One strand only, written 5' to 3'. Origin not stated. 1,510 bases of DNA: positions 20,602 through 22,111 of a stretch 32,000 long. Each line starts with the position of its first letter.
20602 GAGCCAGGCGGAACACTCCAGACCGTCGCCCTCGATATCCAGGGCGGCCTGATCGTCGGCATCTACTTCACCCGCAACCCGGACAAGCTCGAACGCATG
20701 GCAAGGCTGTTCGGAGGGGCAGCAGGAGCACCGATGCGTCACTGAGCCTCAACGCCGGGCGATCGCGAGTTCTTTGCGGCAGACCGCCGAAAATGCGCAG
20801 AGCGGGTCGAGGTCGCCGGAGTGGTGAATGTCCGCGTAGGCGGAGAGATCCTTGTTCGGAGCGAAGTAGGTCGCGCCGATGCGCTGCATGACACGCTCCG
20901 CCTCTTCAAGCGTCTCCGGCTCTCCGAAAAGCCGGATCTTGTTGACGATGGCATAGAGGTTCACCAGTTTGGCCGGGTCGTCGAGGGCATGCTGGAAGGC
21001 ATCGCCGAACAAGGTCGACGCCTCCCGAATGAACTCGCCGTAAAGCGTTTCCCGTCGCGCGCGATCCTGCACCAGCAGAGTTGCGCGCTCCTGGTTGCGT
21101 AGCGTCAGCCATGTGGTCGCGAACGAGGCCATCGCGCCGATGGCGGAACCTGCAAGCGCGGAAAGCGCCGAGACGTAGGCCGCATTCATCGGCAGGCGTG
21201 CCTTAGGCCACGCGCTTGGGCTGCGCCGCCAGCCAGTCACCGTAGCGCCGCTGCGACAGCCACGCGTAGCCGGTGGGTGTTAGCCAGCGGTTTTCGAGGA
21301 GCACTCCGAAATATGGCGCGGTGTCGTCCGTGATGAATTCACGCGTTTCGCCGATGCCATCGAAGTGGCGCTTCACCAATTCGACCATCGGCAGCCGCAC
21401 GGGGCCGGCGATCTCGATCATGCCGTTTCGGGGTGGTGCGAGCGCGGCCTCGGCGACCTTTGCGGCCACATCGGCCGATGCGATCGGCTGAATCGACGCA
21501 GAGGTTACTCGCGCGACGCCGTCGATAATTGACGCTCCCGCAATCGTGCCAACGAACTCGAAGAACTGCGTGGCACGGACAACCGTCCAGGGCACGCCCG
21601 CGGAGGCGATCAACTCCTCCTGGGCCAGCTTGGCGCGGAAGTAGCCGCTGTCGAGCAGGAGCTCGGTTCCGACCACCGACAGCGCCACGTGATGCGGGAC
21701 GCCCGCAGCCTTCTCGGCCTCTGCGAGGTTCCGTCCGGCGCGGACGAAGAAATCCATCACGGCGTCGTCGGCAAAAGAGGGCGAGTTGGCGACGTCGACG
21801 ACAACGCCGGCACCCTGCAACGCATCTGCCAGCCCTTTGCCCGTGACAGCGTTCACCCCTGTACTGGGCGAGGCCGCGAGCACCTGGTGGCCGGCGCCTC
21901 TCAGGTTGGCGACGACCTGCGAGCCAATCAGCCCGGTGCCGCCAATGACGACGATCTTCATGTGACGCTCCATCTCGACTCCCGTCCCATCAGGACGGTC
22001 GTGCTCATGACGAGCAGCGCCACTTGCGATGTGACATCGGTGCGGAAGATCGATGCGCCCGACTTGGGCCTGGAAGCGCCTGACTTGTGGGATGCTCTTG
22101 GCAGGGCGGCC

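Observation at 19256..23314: Four exact ECF41-type promoters define a compact local regulon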

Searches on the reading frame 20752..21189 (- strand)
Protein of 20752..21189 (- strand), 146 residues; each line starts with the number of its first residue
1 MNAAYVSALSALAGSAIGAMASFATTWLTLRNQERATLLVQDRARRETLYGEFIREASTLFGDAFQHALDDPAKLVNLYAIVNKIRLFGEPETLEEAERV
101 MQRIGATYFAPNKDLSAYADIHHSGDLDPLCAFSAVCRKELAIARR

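Call 8: search_protein_families(library=pfam, proteins=[window:20752-21189:-], max_evalue=0.01)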
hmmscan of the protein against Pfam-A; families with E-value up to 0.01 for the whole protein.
seq(146 aa): 0 families

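Call 9: search_protein_families(library=ncbifam, proteins=[window:20752-21189:-], max_evalue=0.01)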
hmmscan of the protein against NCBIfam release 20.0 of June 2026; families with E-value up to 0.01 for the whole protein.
seq(146 aa): 0 families

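Call 29: search_protein_families(library=pfam, proteins=[window:20752-21189:-], max_evalue=10)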
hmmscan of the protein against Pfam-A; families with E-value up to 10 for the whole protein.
seq(146 aa): 0 families

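Call 55: find_homologous_proteins(query=window:20752-21189:-)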
Query seq(146 aa) (146 aa): 323 proteins with E <= 0.001 among 418 candidates; the best 120 are listed.
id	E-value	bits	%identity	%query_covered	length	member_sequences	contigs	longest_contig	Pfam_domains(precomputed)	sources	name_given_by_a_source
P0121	5.8e-83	293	94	100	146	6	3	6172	-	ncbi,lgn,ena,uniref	ncbi:hypothetical protein ABZT49_21940 [Methylobacterium sp. EM32]|uniref:hypothetical protein n=1 T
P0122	3.3e-75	268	85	100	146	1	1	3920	-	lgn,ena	-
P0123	8.8e-75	267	86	100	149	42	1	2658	-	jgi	-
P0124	1.1e-74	266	86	100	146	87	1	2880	-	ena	-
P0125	1.1e-73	263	84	100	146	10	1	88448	-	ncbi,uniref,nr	ncbi:hypothetical protein [Hansschlegelia sp.]|uniref:hypothetical protein n=1 Tax=Hansschlegelia sp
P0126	3.7e-73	261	84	100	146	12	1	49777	-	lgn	-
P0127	2.9e-72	259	82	100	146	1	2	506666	-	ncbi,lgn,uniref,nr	ncbi:hypothetical protein [Methylobacterium brachythecii]|uniref:Uncharacterized protein n=1 Tax=Met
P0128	1.5e-71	256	82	100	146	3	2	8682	-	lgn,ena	-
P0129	2.9e-71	255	82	100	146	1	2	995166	-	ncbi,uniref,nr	ncbi:hypothetical protein JOD31_002623 [Methylopila capsulata]|uniref:Uncharacterized protein n=1 Ta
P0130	4.3e-71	255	84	100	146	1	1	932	-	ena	-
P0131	3.5e-70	252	80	100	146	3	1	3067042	-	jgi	jgi:hypothetical protein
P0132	1.2e-67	244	79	100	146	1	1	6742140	-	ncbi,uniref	ncbi:hypothetical protein [Methylobacterium sp. ID0610]|uniref:hypothetical protein n=1 Tax=Methylob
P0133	1.6e-67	243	88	87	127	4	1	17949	-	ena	-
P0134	5.3e-64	232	75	100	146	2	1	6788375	-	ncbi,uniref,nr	ncbi:hypothetical protein [Methylobacterium durans]|uniref:Uncharacterized protein n=1 Tax=Methyloba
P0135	3.5e-60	219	71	99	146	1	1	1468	-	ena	-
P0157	1.9e-56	207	70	100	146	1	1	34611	-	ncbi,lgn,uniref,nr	ncbi:hypothetical protein [Roseomonas sp. 18066]|uniref:hypothetical protein n=1 Tax=Roseomonas sp. 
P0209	2.0e-53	198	67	97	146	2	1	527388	-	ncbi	ncbi:MAG: hypothetical protein U1E45_19415 [Geminicoccaceae bacterium]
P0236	1.3e-51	192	66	97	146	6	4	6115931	-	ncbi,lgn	-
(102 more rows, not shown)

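Call 56: find_encoding_contigs(protein=P0157, flank=5000, max_places=1)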
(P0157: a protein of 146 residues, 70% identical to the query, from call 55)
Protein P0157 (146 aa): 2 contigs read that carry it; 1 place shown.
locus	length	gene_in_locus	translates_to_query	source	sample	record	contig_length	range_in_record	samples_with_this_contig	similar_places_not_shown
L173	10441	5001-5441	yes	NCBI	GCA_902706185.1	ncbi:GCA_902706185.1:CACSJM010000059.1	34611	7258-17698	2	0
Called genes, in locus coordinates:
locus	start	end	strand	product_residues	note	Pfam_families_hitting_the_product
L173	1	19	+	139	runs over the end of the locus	-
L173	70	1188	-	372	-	PF00248:Aldo_ket_red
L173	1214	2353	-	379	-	PF00724:Oxidored_FMN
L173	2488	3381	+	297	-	PF00126:HTH_1, PF03466:LysR_substrate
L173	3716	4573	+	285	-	-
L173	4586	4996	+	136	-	PF07883:Cupin_2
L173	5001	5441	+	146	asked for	-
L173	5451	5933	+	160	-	PF00583:Acetyltransf_1, PF08445:FR47 (faint), PF13508:Acetyltransf_7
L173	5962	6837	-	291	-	PF00126:HTH_1, PF03466:LysR_substrate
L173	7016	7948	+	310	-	PF00903:Glyoxalase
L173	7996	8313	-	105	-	-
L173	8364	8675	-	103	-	PF02659:Mntp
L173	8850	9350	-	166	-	-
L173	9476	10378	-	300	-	PF00005:ABC_tran, PF08352:oligo_HPY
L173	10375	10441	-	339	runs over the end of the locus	PF00005:ABC_tran, PF08352:oligo_HPY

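Call 57: find_encoding_contigs(protein=P0209, flank=5000, max_places=1)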
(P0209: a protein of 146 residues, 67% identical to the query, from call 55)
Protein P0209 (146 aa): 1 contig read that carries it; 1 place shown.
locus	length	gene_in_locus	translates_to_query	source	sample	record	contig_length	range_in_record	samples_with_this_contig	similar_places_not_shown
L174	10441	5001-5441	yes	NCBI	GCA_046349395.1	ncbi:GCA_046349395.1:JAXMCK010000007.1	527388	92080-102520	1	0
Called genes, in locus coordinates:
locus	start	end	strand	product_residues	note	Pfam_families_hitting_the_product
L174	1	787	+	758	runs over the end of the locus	PF00390:malic, PF03949:Malic_M, PF01515:PTA_PTB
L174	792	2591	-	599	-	PF04185:Phosphoesterase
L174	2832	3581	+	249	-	-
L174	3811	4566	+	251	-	PF01370:Epimerase (faint), PF05368:NmrA, PF13460:NAD_binding_10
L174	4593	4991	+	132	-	PF07883:Cupin_2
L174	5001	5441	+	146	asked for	-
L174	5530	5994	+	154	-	PF02627:CMD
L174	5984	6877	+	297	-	PF04542:Sigma70_r2, PF08281:Sigma70_r4_2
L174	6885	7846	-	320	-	PF13358:DDE_3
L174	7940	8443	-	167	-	PF18907:DUF5662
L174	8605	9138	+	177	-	-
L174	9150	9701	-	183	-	PF13521:AAA_28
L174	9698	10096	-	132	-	PF04828:GFA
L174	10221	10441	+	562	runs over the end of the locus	PF00501:AMP-binding, PF13193:AMP-binding_C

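Call 58: find_encoding_contigs(protein=P0236, flank=5000, max_places=2)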
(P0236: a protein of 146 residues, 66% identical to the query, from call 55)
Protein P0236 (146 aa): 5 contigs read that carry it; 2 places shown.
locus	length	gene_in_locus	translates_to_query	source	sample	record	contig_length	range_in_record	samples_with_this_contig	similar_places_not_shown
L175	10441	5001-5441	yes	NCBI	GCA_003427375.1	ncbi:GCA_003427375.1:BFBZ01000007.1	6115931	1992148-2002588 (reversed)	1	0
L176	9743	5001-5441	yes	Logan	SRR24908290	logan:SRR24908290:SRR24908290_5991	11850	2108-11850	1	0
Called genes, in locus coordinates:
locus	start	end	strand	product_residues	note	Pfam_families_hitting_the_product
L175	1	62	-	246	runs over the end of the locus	PF03692:CxxCxxCC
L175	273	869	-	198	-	-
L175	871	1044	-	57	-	-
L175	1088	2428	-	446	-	PF06723:MreB_Mbl (faint), PF00012:HSP70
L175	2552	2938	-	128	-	-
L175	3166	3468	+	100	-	-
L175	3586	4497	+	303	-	PF00753:Lactamase_B, PF23023:Anti-Pycsar_Apyc1 (weak), PF12706:Lactamase_B_2 (weak)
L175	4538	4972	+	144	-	PF07883:Cupin_2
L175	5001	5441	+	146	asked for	-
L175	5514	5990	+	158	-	PF02627:CMD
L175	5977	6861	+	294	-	PF04542:Sigma70_r2, PF08281:Sigma70_r4_2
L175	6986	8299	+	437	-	PF00083:Sugar_tr, PF07690:MFS_1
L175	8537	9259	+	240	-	PF05209:MinC_N (weak), PF03775:MinC_C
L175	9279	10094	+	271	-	PF00142:Fer4_NifH (faint), PF00448:SRP54 (faint), PF01656:CbiA, PF02374:ArsA_ATPase (weak), PF06564:CBP_BcsQ, PF09140:MipZ, PF10609:ParA, PF13614:AAA_31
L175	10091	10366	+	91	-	PF03776:MinE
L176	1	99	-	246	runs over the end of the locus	PF03692:CxxCxxCC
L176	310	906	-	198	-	-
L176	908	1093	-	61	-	-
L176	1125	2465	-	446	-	PF06723:MreB_Mbl (faint), PF00012:HSP70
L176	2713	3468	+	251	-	PF01370:Epimerase (weak), PF05368:NmrA, PF13460:NAD_binding_10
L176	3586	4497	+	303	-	PF00753:Lactamase_B, PF23023:Anti-Pycsar_Apyc1 (weak), PF12706:Lactamase_B_2 (weak)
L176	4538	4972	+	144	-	PF07883:Cupin_2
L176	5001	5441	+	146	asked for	-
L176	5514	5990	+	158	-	PF02627:CMD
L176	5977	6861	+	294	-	PF04542:Sigma70_r2, PF08281:Sigma70_r4_2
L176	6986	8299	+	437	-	PF00083:Sugar_tr, PF07690:MFS_1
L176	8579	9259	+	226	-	PF05209:MinC_N (weak), PF03775:MinC_C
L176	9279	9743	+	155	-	?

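Call 71: predict_structure(alignment_id=A2)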
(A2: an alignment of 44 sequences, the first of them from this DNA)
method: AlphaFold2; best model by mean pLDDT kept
length: 146 residues; sequences in the alignment: 44
mean_pLDDT: 77.5   pTM: 0.66
mean pLDDT of the five models: 77.5, 75.5, 69.3, 57.4, 48.6
residues with pLDDT >= 90: 29; 70-90: 75; 50-70: 41; < 50: 1
segments of 3 or more residues with pLDDT < 50: none
pLDDT, mean of each block of 10 residues (from residue 1): 60 55 63 74 87 91 79 85 90 92 83 68 73 89 69
secondary structure, 60 per line:
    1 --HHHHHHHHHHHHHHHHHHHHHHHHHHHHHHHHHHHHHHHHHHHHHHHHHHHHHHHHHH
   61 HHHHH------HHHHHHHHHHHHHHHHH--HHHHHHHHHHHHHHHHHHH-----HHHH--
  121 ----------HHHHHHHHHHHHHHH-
elements in order: H3-65 H72-88 H91-109 H115-118 H131-145

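Call 75: fold_search(model_id=the predicted structure, library=pdb)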
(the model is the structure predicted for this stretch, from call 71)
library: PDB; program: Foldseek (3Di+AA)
matches with E <= 10: 100; with E <= 0.001: 0
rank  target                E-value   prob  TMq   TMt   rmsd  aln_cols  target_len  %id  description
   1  1qsp_A                1.1e+00  0.12  0.23  0.22  13.5       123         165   22  CRYSTAL STRUCTURE OF THE YEAST PHOSPHORELAY PROTEIN YPD1 (released 1999-10-13)
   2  6db1_B                1.3e+00  0.28  0.35  0.37   6.4       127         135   17  2.0 Angstrom Resolution Crystal Structure of N-Terminal Ligand-Binding Domain of Putative Methyl-Accepting Chemotaxis  (released 2018-05-16)
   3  9m07                  1.4e+00  0.41  0.38  0.49   5.6       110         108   15  Histidine kinase QseE sensor domain of Salmonella Typhimurium SL1344 (released 2025-11-19)
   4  9k8h_A                1.7e+00  0.44  0.38  0.56   5.3       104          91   10  Cryo-EM structure of C2 symmetric interface of designed zinc-induced tetrahedron Cage-t32-Zn1-HEHE-35 (released 2025-10-29)
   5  5kbx_A                1.8e+00  0.10  0.25  0.24  13.2       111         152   20  Co-crystal structure of the Saccharomyces cerevisiae histidine phosphotransfer signaling protein Ypd1 and the receiver (released 2017-06-07)
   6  8cih_B                2.0e+00  0.11  0.26  0.24  17.1       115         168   16  Structure of FL CINP (released 2024-02-21)
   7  7nna                  2.4e+00  0.13  0.35  0.27  16.4       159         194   18  Toxin Import Through the Antibiotic Efflux Channel TolC (released 2021-07-07)
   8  8cih_A                2.5e+00  0.08  0.23  0.19  19.6       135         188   16  Structure of FL CINP (released 2024-02-21)
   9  4dci_A                2.7e+00  0.13  0.25  0.25  18.7        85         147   15  Crystal structure of unknown funciton protein from Synechococcus sp. WH 8102 (released 2012-02-01)
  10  2gl2_A                2.8e+00  0.14  0.26  0.34   9.6        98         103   15  Crystal structure of the tetra mutant (T66G,R67G,F68G,Y69G) of bacterial adhesin FadA (released 2007-04-10)
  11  6r2g_A                2.8e+00  0.08  0.27  0.26  19.2       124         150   16  Crystal structure of a single-chain protein mimetic of the gp41 NHR trimer in complex with the synthetic CHR peptide C (released 2019-07-10)
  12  9t4r_T                3.2e+00  0.57  0.44  0.73   2.2        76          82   10  Staphylococcus aureus 70S initiation complex with a natural mRNA (released 2026-02-25)
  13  2ysu_B                3.4e+00  0.08  0.26  0.31  15.8       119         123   15  Structure of the complex between BtuB and Colicin E2 receptor binding domain (released 2007-06-19)
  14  9min_I                3.6e+00  0.09  0.27  0.30   9.2       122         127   16  Structure of a designed minibinder to NYESO1-A*02:01 (released 2025-08-06)
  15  5ew5_A                3.6e+00  0.08  0.27  0.09  17.3       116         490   17  Crystal Structure of Colicin E9 In Complex with Its Immunity Protein Im9 (released 2016-07-20)
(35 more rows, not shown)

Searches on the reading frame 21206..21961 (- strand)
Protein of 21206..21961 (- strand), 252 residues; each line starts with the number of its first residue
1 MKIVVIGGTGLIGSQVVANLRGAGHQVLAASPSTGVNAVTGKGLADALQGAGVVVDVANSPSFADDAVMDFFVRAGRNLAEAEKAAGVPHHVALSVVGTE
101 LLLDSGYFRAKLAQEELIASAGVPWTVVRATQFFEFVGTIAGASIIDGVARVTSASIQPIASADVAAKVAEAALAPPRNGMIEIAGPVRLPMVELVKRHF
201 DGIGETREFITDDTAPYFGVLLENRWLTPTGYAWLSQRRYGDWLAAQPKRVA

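Call 8: search_protein_families(library=pfam, proteins=[window:21206-21961:-], max_evalue=0.01)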
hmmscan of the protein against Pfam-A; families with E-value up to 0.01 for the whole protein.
seq(252 aa): 4 families
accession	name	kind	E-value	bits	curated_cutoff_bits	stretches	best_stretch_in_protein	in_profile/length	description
PF13460.12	NAD_binding_10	-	1.5e-07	31.9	27.2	1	7-173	1-181/184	NAD(P)H-binding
PF05368.20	NmrA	-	2.2e-07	31.2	27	1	2-135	4-155/298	NmrA-like family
PF01370.27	Epimerase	-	0.00027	20.8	20.9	1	3-39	1-38/240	NAD dependent epimerase/dehydratase family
PF04321.23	RmlD_sub_bind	-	0.0018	17.9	27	0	1-56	1-57/287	RmlD substrate binding domain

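Call 9: search_protein_families(library=ncbifam, proteins=[window:21206-21961:-], max_evalue=0.01)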
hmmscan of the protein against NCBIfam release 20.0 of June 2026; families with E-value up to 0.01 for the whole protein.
seq(252 aa): 5 families
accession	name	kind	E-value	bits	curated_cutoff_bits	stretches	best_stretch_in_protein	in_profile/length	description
NF005754.0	PRK07578.1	equivalog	3.5e-05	23.8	167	1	1-36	1-35/200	short chain dehydrogenase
NF058621.1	DiazavRedAvaA7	equivalog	0.00032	20.4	400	1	1-58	1-61/304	3-diazoavenalumate denitrifying reductase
TIGR03649.1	ergot_EASG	subfamily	0.00046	19.8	256.4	0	3-36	2-35/287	ergot alkaloid biosynthesis protein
TIGR01777.1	yfcH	hypoth_equivalog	0.00061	19.5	207.35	1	3-35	1-33/292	TIGR01777 family oxidoreductase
NF050030.1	thlkprotThyD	equivalog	0.005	16.1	400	1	1-31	1-31/305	thylakoid membrane protein ThyD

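Call 47: search_solved_structures(query=window:21206-21961:-, max_evalue=0.00001)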
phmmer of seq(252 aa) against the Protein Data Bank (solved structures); distinct sequences matched with E-value up to 0.00001: 2.
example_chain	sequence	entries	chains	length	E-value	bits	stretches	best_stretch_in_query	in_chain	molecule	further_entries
5f5n_A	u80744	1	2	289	3.3e-07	33.6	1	13-187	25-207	Monooxygenase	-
5f5l_A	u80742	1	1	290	3.4e-07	33.6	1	13-187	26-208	Monooxygenase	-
